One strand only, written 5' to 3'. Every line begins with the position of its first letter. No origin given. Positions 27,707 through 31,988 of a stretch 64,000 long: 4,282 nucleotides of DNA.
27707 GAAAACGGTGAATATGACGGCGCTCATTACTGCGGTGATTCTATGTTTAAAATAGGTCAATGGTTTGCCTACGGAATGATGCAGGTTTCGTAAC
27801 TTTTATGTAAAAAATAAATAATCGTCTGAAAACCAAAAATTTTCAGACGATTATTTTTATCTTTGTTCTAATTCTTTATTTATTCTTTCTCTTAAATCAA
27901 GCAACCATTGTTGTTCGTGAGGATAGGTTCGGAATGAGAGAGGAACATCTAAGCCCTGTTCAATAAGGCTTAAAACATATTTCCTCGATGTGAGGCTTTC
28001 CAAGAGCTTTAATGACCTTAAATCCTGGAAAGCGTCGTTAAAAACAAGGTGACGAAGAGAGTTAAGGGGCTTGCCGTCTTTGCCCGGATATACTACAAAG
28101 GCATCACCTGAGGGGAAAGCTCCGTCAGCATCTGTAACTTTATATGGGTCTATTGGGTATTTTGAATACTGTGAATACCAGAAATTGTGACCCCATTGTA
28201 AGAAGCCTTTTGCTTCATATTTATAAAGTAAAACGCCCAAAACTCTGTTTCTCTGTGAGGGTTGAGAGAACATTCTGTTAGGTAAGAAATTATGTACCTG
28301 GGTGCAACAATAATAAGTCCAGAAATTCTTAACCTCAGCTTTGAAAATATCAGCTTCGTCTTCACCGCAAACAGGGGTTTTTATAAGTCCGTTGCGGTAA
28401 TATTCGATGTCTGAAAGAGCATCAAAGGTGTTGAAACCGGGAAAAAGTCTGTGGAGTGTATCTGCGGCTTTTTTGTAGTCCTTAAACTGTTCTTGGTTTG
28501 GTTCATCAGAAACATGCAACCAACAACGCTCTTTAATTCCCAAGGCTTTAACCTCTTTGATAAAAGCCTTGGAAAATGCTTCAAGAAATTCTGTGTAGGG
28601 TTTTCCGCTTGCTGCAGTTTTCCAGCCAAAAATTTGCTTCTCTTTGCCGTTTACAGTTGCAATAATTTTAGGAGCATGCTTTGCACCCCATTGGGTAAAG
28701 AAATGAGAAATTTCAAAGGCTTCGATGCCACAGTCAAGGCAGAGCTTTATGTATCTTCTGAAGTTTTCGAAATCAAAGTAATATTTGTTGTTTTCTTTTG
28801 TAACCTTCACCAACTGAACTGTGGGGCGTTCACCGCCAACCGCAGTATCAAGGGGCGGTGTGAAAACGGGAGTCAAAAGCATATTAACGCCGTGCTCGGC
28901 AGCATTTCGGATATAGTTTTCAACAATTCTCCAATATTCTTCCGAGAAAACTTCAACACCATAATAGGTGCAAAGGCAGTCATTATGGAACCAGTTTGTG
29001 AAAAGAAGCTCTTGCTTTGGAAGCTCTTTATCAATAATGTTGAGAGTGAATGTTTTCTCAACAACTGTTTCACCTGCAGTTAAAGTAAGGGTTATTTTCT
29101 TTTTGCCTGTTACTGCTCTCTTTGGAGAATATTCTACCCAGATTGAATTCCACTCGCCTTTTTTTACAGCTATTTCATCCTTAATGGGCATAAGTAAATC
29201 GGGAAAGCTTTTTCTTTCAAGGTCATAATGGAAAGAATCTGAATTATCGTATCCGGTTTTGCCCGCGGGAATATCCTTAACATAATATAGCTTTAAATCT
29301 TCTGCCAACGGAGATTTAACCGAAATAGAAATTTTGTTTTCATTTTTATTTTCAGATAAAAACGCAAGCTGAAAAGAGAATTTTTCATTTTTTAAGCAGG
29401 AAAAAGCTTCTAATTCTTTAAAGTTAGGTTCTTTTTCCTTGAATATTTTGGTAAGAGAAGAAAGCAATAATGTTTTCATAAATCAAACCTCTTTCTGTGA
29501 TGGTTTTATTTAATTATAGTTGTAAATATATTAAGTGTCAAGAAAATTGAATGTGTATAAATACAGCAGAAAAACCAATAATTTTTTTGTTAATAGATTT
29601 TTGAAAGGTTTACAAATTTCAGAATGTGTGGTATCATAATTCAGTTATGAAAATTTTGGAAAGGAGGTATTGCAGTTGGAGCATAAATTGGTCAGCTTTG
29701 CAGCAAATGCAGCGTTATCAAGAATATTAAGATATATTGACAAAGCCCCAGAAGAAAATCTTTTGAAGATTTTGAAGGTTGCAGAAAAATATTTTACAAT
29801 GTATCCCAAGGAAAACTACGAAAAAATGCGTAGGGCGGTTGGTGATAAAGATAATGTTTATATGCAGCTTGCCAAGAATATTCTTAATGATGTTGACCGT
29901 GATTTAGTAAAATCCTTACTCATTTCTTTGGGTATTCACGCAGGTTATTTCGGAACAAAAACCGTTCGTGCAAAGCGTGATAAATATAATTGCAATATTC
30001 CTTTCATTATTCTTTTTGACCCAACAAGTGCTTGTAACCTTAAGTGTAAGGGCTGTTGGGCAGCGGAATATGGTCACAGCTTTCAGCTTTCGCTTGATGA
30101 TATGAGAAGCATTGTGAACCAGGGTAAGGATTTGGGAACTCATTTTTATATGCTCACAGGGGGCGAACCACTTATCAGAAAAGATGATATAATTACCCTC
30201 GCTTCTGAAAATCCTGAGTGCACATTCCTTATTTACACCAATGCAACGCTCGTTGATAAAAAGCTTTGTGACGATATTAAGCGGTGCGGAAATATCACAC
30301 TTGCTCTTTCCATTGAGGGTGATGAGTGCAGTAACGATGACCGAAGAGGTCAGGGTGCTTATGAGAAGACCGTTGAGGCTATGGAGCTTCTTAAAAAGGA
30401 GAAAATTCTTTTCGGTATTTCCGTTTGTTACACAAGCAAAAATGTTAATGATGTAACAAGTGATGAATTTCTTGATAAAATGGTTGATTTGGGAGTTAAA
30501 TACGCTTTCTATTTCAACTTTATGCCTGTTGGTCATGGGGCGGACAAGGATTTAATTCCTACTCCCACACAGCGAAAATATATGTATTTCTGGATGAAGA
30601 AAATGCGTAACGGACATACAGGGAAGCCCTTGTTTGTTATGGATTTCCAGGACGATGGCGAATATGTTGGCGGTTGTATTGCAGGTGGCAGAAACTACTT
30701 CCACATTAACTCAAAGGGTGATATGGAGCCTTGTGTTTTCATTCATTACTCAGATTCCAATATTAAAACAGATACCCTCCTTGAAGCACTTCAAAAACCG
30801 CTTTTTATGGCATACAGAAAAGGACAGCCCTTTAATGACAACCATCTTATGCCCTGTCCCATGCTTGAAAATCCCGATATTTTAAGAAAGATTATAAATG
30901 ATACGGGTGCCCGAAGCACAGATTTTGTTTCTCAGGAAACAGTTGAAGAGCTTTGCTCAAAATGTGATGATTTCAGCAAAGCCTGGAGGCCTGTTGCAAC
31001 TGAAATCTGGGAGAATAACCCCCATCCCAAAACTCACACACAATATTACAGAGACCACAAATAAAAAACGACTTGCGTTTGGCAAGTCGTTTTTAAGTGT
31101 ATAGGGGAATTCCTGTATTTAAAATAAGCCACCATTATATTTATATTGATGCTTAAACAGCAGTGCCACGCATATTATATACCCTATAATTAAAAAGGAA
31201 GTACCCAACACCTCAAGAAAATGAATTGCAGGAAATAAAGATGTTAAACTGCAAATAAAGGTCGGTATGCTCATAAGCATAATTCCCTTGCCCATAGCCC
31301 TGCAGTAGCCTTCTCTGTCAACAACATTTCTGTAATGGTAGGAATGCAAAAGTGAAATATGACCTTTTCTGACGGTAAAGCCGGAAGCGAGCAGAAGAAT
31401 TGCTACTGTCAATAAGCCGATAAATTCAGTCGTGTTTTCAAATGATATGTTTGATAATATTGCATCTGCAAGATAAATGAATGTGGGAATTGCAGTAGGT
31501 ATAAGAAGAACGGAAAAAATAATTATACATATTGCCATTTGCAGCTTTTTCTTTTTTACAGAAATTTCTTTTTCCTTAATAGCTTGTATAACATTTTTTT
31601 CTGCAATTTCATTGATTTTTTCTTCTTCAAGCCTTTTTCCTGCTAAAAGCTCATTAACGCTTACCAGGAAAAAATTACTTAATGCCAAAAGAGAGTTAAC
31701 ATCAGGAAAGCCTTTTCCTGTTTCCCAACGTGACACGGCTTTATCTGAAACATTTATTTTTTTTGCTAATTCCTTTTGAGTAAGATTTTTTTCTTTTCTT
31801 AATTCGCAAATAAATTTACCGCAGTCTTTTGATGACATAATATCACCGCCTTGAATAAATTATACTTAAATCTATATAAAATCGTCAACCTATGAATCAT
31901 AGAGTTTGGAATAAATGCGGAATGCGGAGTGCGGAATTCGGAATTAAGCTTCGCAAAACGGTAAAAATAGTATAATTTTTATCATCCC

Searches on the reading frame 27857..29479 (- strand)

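Call 54: search_protein_families(library=pfam, proteins=[window:27857-29479:-], max_evalue=0.001)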
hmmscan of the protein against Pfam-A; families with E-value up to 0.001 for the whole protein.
window:27857-29479:- (540 aa): 1 family
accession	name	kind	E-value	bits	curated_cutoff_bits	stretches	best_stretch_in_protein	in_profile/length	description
PF13320.12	GH123_cat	-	1.2e-109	367.1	23.1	1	163-493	1-324/324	Glycoside hydrolase 123, catalytic domain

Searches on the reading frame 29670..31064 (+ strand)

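Call 54: search_protein_families(library=pfam, proteins=[window:29670-31064:+], max_evalue=0.001)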
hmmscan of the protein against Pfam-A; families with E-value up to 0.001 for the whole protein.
window:29670-31064:+ (464 aa): 3 families
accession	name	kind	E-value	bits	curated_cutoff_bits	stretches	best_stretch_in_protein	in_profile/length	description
PF04055.27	Radical_SAM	-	1.1e-18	68.3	29.5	1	118-248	3-143/166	Radical SAM superfamily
PF13186.11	SPASM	-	2.2e-05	25.1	21.5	1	336-386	1-53/67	Iron-sulfur cluster-binding domain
PF13353.11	Fer4_12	-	0.00068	20.4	22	0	119-180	12-76/137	4Fe-4S single cluster domain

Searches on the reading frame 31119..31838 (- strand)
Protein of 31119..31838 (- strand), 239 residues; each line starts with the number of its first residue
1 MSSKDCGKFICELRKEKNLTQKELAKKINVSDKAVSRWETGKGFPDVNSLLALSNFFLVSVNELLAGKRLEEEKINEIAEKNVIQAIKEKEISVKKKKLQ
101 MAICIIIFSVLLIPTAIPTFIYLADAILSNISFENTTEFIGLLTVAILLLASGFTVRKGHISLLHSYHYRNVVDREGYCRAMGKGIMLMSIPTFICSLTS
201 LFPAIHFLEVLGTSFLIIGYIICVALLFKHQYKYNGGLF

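Call 54: search_protein_families(library=pfam, proteins=[window:31119-31838:-], max_evalue=0.001)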
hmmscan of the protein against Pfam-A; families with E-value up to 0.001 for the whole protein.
window:31119-31838:- (239 aa): 5 families
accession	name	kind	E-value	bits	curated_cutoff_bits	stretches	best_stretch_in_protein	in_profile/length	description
PF01381.28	HTH_3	-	2.6e-13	50.2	23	1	12-64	3-55/55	Helix-turn-helix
PF12844.13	HTH_19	-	1.5e-08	34.8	30.2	1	7-68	1-62/64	Helix-turn-helix domain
PF13560.12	HTH_31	-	9.3e-07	29.5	27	1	12-63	8-60/64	Helix-turn-helix domain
PF12650.12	DUF3784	-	4.1e-06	27.4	28.1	1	145-226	3-88/94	Domain of unknown function (DUF3784)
PF13443.12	HTH_26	-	0.00025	21.6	22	1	12-65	4-58/63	Cro/C1-type HTH DNA-binding domain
